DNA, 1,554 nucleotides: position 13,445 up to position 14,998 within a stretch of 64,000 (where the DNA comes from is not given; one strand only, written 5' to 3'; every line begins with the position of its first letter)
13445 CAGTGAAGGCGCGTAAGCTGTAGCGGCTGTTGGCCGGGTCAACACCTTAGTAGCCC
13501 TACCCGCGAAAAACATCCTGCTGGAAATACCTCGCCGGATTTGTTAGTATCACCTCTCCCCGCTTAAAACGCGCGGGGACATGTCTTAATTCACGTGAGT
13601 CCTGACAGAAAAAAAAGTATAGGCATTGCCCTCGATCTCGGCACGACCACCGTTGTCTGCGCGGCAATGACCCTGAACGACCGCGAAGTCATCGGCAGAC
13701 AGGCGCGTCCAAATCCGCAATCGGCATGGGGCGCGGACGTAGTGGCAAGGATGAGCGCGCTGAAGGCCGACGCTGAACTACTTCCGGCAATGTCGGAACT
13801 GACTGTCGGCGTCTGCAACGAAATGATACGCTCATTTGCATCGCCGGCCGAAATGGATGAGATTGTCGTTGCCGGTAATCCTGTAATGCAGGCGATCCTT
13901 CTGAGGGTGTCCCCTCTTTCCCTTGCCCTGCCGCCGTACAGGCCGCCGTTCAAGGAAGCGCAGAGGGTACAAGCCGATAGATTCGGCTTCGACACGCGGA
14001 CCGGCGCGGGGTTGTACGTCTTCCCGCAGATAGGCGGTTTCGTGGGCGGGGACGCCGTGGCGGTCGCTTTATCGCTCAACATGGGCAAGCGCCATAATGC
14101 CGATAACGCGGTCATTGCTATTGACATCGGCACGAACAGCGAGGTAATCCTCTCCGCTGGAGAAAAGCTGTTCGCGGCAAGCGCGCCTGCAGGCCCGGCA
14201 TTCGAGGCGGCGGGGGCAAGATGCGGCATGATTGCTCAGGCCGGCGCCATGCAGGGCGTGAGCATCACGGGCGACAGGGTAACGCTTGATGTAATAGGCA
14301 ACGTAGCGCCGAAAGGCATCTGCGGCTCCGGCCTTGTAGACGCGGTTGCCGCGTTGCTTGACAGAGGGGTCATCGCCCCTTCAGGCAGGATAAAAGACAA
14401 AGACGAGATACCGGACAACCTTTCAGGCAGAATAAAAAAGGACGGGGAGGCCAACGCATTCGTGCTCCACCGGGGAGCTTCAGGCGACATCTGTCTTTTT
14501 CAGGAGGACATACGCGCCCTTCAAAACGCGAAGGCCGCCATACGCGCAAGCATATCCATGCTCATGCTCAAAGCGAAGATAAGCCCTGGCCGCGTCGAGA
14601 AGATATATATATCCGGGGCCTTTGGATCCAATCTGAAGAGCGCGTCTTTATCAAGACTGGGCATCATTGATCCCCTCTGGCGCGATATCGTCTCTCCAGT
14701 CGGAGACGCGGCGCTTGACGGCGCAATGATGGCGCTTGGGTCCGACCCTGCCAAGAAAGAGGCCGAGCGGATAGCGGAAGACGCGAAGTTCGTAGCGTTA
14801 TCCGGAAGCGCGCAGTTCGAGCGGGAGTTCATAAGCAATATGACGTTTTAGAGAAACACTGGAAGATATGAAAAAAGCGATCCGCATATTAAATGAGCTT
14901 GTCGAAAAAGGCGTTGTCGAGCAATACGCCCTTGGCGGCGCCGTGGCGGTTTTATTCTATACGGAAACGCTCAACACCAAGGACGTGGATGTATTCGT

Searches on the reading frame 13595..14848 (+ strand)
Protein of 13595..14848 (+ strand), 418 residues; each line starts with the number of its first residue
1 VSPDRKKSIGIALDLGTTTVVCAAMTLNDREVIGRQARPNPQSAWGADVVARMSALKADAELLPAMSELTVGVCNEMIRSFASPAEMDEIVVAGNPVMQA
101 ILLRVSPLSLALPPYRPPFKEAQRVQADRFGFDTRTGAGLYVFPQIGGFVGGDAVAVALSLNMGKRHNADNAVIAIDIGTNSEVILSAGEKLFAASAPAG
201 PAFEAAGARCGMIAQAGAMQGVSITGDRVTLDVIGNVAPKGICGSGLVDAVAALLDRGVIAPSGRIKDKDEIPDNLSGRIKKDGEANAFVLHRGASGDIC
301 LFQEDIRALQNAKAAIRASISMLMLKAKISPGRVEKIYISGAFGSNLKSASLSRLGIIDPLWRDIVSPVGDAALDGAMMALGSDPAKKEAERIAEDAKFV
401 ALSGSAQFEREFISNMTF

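Call 3: search_protein_families(library=pfam, proteins=[window:13595-14848:+], max_evalue=1)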
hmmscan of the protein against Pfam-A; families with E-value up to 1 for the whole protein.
window:13595-14848:+ (418 aa): 2 families
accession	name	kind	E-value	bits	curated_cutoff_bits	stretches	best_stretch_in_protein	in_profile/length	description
PF14574.11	RACo_C_ter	-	1.7e-63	214.6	27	1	173-417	3-248/261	C-terminal domain of RACo the ASKHA domain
PF17651.6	Raco_middle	-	2.4e-38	131.8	26.8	1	10-165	2-162/163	RACo middle region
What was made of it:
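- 13595..14851 (+): 418-aa ferredoxin-less RACo/RamA-like ASKHA ATPase. It is a backbone gene, the conserved upstream partner of purH, and is not part of the cassette. Pfam RACo_middle plus RACo_C_ter (call 3).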

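Call 4: search_protein_families(library=ncbifam, proteins=[window:13595-14848:+], max_evalue=1)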
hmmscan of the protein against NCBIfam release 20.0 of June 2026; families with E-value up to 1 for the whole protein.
window:13595-14848:+ (418 aa): 2 families
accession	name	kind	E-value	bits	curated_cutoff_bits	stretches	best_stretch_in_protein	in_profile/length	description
NF040756.1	corr_regen_AcsV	exception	2.9e-70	237.4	800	1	7-415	208-620/632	corrinoid activation/regeneration protein AcsV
TIGR04270.1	Rama_corrin_act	subfamily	9.2e-27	93.6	500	1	10-415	2-413/534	methylamine methyltransferase corrinoid protein reductive activase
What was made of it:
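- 13595..14851 (+): Below the NCBIfam AcsV and RamA cut-offs (call 4).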

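Call 6: search_protein_families(library=padloc, proteins=[window:13595-14848:+], max_evalue=1)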
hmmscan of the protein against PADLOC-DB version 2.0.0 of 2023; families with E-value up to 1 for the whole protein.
window:13595-14848:+ (418 aa): 0 families

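Call 7: search_protein_families(library=phrogs, proteins=[window:13595-14848:+], max_evalue=1)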
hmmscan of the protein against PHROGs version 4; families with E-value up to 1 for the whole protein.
window:13595-14848:+ (418 aa): 1 family
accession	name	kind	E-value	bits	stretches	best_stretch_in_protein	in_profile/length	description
phrog_5364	-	unknown function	0.32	12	0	145-168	20-43/56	-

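Call 18: find_homologous_proteins(query=window:13595-14848:+, max_evalue=1e-10)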
Query window:13595-14848:+ (418 aa): 7483 proteins with E <= 1e-10 among 8000 candidates; the best 120 are listed.
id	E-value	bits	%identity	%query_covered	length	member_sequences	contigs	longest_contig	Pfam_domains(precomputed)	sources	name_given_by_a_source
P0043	4.3e-265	897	100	100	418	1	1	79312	PF17651.7,PF14574.12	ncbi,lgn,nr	ncbi:MAG: DUF4445 domain-containing protein [Deltaproteobacteria bacterium]|nr:DUF4445 domain-contai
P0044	2.5e-220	749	84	100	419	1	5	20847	PF17651.7,PF14574.12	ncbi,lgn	-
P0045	2.9e-216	736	82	100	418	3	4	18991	PF17651.7,PF14574.12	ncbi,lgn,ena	ncbi:MAG: ASKHA domain-containing protein [Deltaproteobacteria bacterium]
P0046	3.6e-194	663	76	100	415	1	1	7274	PF17651.7,PF14574.12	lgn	-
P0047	7.2e-130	452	54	99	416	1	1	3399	PF17651.7,PF14574.12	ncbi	-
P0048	9.4e-130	451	54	99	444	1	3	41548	PF17651.7,PF14574.12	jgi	-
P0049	3.8e-129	449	54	99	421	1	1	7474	PF17651.7,PF14574.12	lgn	-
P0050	5.7e-129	449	53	99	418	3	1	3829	PF17651.7,PF14574.12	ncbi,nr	ncbi:MAG: ASKHA domain-containing protein [Deltaproteobacteria bacterium]|nr:ASKHA domain-containing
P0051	6.5e-129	448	54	99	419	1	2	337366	PF17651.7,PF14574.12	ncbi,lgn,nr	ncbi:MAG: DUF4445 domain-containing protein [Deltaproteobacteria bacterium]|nr:DUF4445 domain-contai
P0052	1.1e-128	448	54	99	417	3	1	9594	PF17651.7,PF14574.12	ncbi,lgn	-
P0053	1.2e-128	447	55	98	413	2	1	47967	PF17651.7,PF14574.12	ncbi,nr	ncbi:MAG: DUF4445 domain-containing protein [Deltaproteobacteria bacterium]|nr:DUF4445 domain-contai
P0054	4.5e-128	446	53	99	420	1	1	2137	PF17651.7,PF14574.12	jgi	-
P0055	7.6e-128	445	54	99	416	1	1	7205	PF17651.7,PF14574.12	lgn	-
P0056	8.4e-127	441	53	99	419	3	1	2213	PF17651.7,PF14574.12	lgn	-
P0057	7.5e-126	438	52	99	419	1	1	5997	PF17651.7,PF14574.12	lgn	-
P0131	5.7e-115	402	51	99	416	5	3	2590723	PF17651.7,PF14574.12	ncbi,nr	ncbi:MAG: hypothetical protein A2V21_305360 [Deltaproteobacteria bacterium GWC2_55_46]|nr:MAG: hypot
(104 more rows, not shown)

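Call 19: find_encoding_contigs(protein=P0046, flank=8000, max_places=2)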
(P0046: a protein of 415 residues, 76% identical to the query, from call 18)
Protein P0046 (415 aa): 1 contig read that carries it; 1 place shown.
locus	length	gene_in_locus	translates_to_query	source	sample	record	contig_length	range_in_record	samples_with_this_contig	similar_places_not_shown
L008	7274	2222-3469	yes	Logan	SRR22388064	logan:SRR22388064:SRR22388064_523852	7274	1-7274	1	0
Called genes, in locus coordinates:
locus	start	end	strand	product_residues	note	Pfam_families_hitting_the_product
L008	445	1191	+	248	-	PF07589:PEP_exosort_dom (weak)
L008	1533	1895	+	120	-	PF07238:PilZ (weak)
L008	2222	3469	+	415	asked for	PF17651:Raco_middle, PF14574:RACo_C_ter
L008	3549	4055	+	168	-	PF09970:DUF2204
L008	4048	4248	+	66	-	-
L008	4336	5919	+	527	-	PF02142:MGS, PF01808:AICARFT_IMPCHas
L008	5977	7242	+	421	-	PF02844:GARS_N, PF01071:GARS_A, PF02786:CPSase_L_D2 (faint), PF02222:ATP-grasp (weak), PF02843:GARS_C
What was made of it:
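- PilZ-ASKHA-NTase-small-purH recurs in one 76% relative, L008 (call 19).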

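Call 20: find_encoding_contigs(protein=P0044, flank=8000, max_places=2)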
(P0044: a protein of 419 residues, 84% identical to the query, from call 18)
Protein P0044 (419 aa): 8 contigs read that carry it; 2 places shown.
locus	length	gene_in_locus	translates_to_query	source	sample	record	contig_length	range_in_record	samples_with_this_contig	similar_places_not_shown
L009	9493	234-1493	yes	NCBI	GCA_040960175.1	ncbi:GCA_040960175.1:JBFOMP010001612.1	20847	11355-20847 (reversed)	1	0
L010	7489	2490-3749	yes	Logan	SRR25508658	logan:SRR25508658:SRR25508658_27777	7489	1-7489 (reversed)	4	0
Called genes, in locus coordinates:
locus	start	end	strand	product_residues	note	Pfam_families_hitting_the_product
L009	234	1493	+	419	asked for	PF17651:Raco_middle, PF14574:RACo_C_ter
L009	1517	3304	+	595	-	PF02142:MGS, PF01808:AICARFT_IMPCHas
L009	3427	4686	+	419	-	PF02844:GARS_N, PF01071:GARS_A, PF02655:ATP-grasp_3 (weak), PF02786:CPSase_L_D2 (weak), PF02222:ATP-grasp (weak), PF02843:GARS_C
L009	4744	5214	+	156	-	PF00731:AIRC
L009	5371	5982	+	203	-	PF01300:Sua5_yciO_yrdC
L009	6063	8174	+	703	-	PF00672:HAMP, PF00015:MCPsignal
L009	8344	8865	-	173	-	PF02566:OsmC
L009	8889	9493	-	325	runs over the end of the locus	PF00586:AIRS, PF02769:AIRS_C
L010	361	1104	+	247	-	PF07589:PEP_exosort_dom (weak)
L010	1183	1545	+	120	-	PF07238:PilZ (weak)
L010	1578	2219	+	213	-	PF07589:PEP_exosort_dom (weak)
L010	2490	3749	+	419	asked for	PF17651:Raco_middle, PF14574:RACo_C_ter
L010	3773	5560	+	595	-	PF02142:MGS, PF01808:AICARFT_IMPCHas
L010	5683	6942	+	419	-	PF02844:GARS_N, PF01071:GARS_A, PF02655:ATP-grasp_3 (weak), PF02786:CPSase_L_D2 (weak), PF02222:ATP-grasp (weak), PF02843:GARS_C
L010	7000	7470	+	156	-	PF00731:AIRC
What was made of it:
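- L010 has another gene between PilZ and ASKHA (call 20).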

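Call 21: find_encoding_contigs(protein=P0045, flank=8000, max_places=2)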
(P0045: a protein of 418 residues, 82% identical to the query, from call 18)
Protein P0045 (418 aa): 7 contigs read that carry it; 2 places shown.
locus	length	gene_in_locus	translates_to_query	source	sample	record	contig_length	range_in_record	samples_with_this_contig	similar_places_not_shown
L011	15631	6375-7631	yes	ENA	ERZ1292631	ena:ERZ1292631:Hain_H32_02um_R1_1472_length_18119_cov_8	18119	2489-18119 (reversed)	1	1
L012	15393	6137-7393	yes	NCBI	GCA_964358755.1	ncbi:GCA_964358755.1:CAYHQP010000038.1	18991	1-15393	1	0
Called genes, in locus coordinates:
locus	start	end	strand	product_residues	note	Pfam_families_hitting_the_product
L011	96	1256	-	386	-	PF00202:Aminotran_3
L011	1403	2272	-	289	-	PF00696:AA_kinase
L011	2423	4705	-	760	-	-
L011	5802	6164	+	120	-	PF07238:PilZ (weak)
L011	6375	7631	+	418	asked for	PF17651:Raco_middle, PF14574:RACo_C_ter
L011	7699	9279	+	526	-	PF02142:MGS, PF01808:AICARFT_IMPCHas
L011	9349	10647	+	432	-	PF02844:GARS_N, PF01071:GARS_A, PF02843:GARS_C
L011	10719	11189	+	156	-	PF00731:AIRC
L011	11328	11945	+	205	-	PF01300:Sua5_yciO_yrdC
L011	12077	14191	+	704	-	PF00672:HAMP, PF00015:MCPsignal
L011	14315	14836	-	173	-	PF02566:OsmC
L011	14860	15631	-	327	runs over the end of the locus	PF00586:AIRS, PF02769:AIRS_C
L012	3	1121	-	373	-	?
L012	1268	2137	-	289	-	PF00696:AA_kinase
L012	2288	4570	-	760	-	-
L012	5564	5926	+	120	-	PF07238:PilZ (weak)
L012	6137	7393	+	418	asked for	PF17651:Raco_middle, PF14574:RACo_C_ter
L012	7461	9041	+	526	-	PF02142:MGS, PF01808:AICARFT_IMPCHas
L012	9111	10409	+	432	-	PF02844:GARS_N, PF01071:GARS_A, PF02843:GARS_C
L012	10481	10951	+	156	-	PF00731:AIRC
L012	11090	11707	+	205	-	PF01300:Sua5_yciO_yrdC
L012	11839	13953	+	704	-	PF00672:HAMP, PF00015:MCPsignal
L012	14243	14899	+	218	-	PF07589:PEP_exosort_dom (weak)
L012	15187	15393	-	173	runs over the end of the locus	PF02566:OsmC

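Call 24: find_related_loci(query=A3, collection=genome_contigs, flank=7000)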
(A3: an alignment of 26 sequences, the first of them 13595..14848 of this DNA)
Query A3 (418 aa) in genome_contigs; peptide patterns used: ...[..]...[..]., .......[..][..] (x = any residue, [..] = any of these).
600 stretches matched a pattern (row limit reached: there are more); 564 encode a relative of the query (tblastn E <= 1e-3); the best 80 are kept; 80 distinct loci.
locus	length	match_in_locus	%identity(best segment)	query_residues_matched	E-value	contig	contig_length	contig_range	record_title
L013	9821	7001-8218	46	10-418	7e-118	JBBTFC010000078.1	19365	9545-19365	MAG: Deltaproteobacteria bacterium isolate H14-bin053_1 H14_bin053_1_000000000078, whole genome shotgun sequence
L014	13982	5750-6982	43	10-418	7e-106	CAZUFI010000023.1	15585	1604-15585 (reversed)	MAG TPA_asm: uncultured Thermodesulfobacteriota bacterium isolate SRP128015_co1_460 genome assembly, contig: NODE_5549_l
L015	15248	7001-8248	39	1-418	3e-82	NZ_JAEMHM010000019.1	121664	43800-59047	Geomesophilobacter sediminis strain Red875 NODE_19_length_121664_cov_150.519587, whole genome shotgun sequence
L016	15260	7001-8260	37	7-418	6e-79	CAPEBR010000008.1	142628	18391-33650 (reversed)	MAG TPA_asm: uncultured Dorea sp. isolate MGBC130654 genome assembly, contig: MGBC130654.8, whole genome shotgun sequenc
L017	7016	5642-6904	36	7-418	1e-78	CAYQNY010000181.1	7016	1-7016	MAG TPA_asm: uncultured Verrucomicrobiota bacterium isolate binchicken_co47_169 genome assembly, contig: NODE_8661_lengt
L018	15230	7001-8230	37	5-418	1e-78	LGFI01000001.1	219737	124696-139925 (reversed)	MAG: Acetothermia bacterium 64_32 S_OP1_64_33_1, whole genome shotgun sequence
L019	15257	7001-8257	37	7-416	1e-78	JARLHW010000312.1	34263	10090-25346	MAG: Desulfosporosinus sp. isolate MAG_CO4 MetaCoAG_Bin_4_sub_Oxic_k141_2241701, whole genome shotgun sequence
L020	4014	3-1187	41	33-418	1e-77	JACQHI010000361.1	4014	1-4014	MAG: Lentisphaerae bacterium isolate NC_groundwater_1095_Ag_S2p5_61_52 S_2p5_S6_coassembly_k141_3850857, whole genome sh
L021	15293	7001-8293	36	3-418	5e-77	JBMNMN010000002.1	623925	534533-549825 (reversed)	MAG: Anaerovoracaceae bacterium isolate SBF912LR0HQ0003 contig_16098, whole genome shotgun sequence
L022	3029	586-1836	36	10-418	6e-77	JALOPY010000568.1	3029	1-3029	MAG: bacterium isolate Prado141 scaffold_111996, whole genome shotgun sequence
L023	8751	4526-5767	36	10-418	3e-76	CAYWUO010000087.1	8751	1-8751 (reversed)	MAG TPA_asm: uncultured Pirellulales bacterium isolate binchicken_co116_404 genome assembly, contig: NODE_9323_length_87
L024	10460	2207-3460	37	10-418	1e-75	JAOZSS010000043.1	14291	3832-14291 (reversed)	MAG: Kiritimatiellia bacterium isolate GMC6.metabat2.87 GMC6_4114_length_14291_cov_6.296151, whole genome shotgun sequen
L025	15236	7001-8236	38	9-418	1e-75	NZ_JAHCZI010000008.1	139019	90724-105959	Geobacter hydrogenophilus strain DSM 13691 NODE_8_length_139019_cov_238.860942, whole genome shotgun sequence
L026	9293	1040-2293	36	7-418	1e-75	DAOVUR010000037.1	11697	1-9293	MAG TPA_asm: bacterium isolate CSMAG_1684 CSMAG_1684_k141_5238363_length_11697_cov_14.3041, whole genome shotgun sequenc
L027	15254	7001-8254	37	10-418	3e-75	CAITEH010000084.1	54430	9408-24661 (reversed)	MAG: Candidatus Firestonebacteria bacterium isolate AM-2014_bin-3360 genome assembly, contig: bin-3360:84/86, whole geno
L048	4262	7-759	47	167-418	2e-70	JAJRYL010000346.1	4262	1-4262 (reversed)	MAG: Deltaproteobacteria bacterium isolate Dive96_bin3.294 k141_3692622, whole genome shotgun sequence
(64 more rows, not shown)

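Call 71: search_solved_structures(query=window:13595-14848:+, max_evalue=0.001)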
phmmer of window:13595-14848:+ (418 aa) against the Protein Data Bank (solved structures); distinct sequences matched with E-value up to 0.001: 3.
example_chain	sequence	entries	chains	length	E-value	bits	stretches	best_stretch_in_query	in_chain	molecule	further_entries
4c1n_I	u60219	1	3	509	3.6e-53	184.1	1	7-414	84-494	IRON-SULFUR CLUSTER BINDING PROTEIN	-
4c1n_K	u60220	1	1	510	3.6e-53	184.1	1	7-414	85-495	IRON-SULFUR CLUSTER BINDING PROTEIN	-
3zyy_X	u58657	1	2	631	6.7e-53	183.2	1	7-414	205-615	IRON-SULFUR CLUSTER BINDING PROTEIN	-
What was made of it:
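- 13595..14851 (+): Matches RACo 3zyy residues 205-615 (call 71).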

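Call 86: find_encoding_contigs(protein=P0131, flank=5000, max_places=1)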
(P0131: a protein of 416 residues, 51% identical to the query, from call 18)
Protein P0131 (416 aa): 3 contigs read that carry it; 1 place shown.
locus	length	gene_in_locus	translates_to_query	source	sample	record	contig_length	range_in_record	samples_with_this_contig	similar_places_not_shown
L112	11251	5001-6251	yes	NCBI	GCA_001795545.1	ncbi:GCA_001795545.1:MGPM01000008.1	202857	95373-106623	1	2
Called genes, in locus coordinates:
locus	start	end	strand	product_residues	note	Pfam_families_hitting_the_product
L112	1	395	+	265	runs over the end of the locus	PF00140:Sigma70_r1_2, PF04542:Sigma70_r2, PF04545:Sigma70_r4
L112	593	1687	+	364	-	PF01168:Ala_racemase_N, PF00842:Ala_racemase_C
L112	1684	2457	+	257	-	PF02405:MlaE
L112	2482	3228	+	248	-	PF00005:ABC_tran, PF13304:AAA_21 (weak)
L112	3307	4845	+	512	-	PF02470:MlaD, PF28544:Helical_needle, PF27164:Aq_493_lipo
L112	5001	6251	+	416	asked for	PF17651:Raco_middle, PF14574:RACo_C_ter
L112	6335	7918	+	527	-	PF02142:MGS, PF01808:AICARFT_IMPCHas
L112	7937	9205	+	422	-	PF02844:GARS_N, PF01071:GARS_A, PF02843:GARS_C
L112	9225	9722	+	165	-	PF00731:AIRC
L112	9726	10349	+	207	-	PF01300:Sua5_yciO_yrdC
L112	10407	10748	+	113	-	PF00460:Flg_bb_rod (weak)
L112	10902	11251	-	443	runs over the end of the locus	PF01029:NusB, PF22458:RsmF-B_ferredox, PF01189:Methyltr_RsmB-F, PF13847:Methyltransf_31 (weak)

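Call 87: find_encoding_contigs(protein=P0051, flank=5000, max_places=1)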
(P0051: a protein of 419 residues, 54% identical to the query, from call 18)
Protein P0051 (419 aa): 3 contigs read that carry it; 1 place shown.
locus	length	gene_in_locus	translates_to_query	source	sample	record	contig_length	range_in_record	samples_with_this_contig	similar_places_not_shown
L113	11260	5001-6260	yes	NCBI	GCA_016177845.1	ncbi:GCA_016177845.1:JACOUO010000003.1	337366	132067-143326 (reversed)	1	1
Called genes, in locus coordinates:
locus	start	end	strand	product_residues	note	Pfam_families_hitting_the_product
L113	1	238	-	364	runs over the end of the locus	PF00155:Aminotran_1_2, PF01041:DegT_DnrJ_EryC1, PF01212:Beta_elim_lyase (weak)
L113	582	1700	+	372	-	PF01168:Ala_racemase_N, PF00842:Ala_racemase_C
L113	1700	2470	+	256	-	PF02405:MlaE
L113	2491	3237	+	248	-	PF00005:ABC_tran, PF13304:AAA_21 (weak)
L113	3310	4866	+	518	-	PF02470:MlaD, PF07464:ApoLp-III (weak), PF28544:Helical_needle, PF27164:Aq_493_lipo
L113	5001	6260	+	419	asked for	PF17651:Raco_middle, PF14574:RACo_C_ter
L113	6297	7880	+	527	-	PF02142:MGS, PF01808:AICARFT_IMPCHas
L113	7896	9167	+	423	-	PF02844:GARS_N, PF01071:GARS_A, PF02655:ATP-grasp_3 (weak), PF02222:ATP-grasp (weak), PF02843:GARS_C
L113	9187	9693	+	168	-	PF00731:AIRC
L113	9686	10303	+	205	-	PF01300:Sua5_yciO_yrdC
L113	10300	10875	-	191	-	-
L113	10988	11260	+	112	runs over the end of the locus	-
